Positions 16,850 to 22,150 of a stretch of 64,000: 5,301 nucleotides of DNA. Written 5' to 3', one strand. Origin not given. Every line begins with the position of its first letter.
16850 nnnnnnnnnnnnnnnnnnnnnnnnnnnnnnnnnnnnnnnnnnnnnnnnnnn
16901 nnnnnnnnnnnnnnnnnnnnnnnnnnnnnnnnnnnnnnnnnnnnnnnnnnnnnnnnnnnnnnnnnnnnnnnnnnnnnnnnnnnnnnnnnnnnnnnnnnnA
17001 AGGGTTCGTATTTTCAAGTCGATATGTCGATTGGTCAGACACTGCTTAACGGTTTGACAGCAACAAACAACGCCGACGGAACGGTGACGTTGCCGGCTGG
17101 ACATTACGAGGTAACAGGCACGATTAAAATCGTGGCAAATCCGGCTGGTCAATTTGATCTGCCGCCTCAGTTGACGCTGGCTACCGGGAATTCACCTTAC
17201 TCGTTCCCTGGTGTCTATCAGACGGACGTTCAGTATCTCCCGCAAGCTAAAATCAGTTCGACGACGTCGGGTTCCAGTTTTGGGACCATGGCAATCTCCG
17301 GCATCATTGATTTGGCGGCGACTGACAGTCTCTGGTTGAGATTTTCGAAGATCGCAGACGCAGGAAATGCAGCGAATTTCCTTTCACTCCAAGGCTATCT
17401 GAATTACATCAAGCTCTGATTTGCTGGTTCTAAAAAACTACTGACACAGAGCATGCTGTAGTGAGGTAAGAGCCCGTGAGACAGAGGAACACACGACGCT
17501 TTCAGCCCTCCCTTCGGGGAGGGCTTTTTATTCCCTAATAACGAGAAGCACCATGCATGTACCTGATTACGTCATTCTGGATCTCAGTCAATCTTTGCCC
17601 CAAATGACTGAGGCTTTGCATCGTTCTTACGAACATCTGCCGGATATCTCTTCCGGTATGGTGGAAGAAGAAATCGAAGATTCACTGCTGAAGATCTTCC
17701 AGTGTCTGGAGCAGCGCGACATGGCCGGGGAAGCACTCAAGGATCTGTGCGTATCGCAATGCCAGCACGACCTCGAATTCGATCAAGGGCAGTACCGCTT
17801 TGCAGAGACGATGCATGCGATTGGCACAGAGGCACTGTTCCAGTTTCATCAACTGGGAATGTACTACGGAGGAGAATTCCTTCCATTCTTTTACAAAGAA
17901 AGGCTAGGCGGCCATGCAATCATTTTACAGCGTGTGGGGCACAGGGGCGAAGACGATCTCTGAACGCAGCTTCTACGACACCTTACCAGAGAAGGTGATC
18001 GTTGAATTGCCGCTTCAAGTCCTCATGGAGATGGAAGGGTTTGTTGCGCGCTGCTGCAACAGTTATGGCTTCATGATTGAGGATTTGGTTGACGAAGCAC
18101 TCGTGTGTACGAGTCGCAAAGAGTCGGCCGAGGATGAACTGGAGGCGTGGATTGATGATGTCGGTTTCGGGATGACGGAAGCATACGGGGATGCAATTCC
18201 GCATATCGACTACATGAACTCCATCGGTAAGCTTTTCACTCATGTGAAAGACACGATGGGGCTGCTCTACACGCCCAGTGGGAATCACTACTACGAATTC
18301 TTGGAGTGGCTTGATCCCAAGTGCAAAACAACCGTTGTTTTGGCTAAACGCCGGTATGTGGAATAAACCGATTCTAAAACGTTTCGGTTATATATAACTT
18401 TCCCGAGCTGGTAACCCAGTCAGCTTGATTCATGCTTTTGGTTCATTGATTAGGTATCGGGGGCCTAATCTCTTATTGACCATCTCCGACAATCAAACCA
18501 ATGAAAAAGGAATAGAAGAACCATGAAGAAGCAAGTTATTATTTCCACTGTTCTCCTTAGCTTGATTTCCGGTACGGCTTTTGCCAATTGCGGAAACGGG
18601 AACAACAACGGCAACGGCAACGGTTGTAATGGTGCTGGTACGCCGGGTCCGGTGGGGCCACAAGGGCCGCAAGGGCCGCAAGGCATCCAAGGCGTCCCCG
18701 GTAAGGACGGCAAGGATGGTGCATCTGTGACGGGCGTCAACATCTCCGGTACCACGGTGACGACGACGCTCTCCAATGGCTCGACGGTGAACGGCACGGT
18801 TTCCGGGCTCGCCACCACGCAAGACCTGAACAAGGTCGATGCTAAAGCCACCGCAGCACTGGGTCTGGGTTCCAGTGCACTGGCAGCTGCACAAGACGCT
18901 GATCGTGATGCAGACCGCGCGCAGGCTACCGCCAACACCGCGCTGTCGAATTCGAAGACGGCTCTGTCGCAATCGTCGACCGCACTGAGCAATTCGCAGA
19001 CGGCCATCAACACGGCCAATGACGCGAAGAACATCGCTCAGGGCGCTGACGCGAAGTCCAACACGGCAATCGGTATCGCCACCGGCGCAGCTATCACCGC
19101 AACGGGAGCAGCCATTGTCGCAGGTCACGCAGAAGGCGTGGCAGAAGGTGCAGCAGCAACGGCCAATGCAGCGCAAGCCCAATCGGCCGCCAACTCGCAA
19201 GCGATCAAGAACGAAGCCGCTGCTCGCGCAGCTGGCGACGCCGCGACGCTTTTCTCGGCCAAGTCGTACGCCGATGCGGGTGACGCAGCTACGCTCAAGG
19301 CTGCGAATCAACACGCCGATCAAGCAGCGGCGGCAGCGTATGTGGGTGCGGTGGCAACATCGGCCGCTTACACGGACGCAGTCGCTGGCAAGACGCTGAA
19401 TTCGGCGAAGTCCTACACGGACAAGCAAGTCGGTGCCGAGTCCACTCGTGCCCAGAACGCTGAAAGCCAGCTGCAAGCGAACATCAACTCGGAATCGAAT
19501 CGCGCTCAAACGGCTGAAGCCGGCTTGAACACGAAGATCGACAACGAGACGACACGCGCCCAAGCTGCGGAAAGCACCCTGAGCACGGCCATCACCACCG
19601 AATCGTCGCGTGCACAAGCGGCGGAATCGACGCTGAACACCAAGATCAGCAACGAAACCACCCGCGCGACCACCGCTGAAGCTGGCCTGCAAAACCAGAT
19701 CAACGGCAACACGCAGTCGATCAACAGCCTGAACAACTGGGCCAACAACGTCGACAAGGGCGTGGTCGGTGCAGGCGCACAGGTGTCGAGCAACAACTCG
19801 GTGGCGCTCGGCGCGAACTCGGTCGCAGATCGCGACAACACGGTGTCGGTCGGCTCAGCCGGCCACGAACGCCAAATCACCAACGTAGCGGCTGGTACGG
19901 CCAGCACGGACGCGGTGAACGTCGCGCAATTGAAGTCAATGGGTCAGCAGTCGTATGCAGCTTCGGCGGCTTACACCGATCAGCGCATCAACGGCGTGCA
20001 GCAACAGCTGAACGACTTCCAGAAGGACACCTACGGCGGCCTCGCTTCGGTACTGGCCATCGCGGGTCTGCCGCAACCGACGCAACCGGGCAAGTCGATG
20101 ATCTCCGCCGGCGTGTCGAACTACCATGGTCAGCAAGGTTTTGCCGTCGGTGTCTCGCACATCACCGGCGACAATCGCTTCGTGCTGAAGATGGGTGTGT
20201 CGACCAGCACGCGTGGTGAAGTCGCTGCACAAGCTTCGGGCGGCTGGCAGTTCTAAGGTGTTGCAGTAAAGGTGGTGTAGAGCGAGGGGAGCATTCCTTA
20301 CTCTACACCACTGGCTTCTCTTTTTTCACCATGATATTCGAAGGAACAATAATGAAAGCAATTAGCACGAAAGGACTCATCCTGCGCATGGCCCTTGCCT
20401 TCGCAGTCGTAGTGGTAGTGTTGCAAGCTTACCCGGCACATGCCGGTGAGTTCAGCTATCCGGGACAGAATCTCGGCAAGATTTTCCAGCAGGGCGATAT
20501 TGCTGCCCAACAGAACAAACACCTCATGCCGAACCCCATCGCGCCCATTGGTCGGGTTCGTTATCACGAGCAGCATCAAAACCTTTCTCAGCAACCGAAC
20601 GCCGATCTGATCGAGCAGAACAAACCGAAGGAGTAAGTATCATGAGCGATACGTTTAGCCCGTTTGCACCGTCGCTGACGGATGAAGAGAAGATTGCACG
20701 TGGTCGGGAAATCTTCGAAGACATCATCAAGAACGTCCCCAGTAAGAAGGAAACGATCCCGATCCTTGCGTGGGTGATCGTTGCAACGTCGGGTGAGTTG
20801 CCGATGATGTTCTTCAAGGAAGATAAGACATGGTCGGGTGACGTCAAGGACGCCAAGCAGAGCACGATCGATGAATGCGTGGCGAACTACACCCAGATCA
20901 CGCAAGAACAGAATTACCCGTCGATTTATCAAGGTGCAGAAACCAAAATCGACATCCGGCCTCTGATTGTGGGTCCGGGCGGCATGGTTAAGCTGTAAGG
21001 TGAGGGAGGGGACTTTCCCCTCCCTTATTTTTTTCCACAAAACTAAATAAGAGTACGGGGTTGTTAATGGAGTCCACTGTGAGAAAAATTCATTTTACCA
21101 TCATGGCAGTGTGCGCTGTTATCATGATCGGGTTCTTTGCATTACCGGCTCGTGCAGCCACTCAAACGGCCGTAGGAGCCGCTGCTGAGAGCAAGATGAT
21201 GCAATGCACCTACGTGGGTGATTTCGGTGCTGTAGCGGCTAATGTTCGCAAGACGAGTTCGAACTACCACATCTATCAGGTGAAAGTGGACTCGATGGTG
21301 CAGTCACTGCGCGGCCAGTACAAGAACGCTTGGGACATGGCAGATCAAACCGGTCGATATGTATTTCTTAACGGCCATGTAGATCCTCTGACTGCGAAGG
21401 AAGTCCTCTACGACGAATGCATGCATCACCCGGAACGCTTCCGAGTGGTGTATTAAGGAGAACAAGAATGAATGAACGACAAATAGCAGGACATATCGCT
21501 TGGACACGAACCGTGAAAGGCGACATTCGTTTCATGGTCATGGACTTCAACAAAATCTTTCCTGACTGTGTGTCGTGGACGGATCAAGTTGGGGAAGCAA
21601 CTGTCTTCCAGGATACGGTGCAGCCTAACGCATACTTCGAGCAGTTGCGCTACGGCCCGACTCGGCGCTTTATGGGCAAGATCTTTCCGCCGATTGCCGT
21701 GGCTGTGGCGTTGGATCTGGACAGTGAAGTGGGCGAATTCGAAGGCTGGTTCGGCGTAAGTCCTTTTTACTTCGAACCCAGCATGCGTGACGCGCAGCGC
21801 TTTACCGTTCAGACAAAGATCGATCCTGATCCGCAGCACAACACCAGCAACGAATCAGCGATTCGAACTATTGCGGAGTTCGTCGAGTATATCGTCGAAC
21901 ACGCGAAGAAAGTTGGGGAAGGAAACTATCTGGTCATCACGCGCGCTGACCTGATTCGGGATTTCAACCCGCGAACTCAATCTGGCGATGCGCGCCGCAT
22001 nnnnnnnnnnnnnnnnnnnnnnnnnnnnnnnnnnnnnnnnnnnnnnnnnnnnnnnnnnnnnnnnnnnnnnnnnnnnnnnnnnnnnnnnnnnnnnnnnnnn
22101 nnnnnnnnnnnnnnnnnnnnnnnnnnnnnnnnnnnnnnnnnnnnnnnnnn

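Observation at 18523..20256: Phage-encoded trimeric-autotransporter-like adhesin with collagen triple-helix repeats, placed right after the tail-fibre genes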

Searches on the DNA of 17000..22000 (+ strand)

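Call 6: search_dna_similar(query=window:17000-22000:+, collection=phages, mode=near, max_rows=20)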
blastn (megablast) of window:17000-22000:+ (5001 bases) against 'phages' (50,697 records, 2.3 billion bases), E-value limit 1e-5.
No match.

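Call 85: search_rna_families(source=window, start=18300, end=18600, threshold=evalue, max_evalue=1)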
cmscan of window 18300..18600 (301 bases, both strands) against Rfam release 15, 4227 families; matches with E-value up to 1: 1.
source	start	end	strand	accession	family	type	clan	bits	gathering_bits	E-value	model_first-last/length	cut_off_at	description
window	18475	18581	-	RF04164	MIR1507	Gene; miRNA;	-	21.3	73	0.016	1-107/107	no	MIR1507 microRNA precursor family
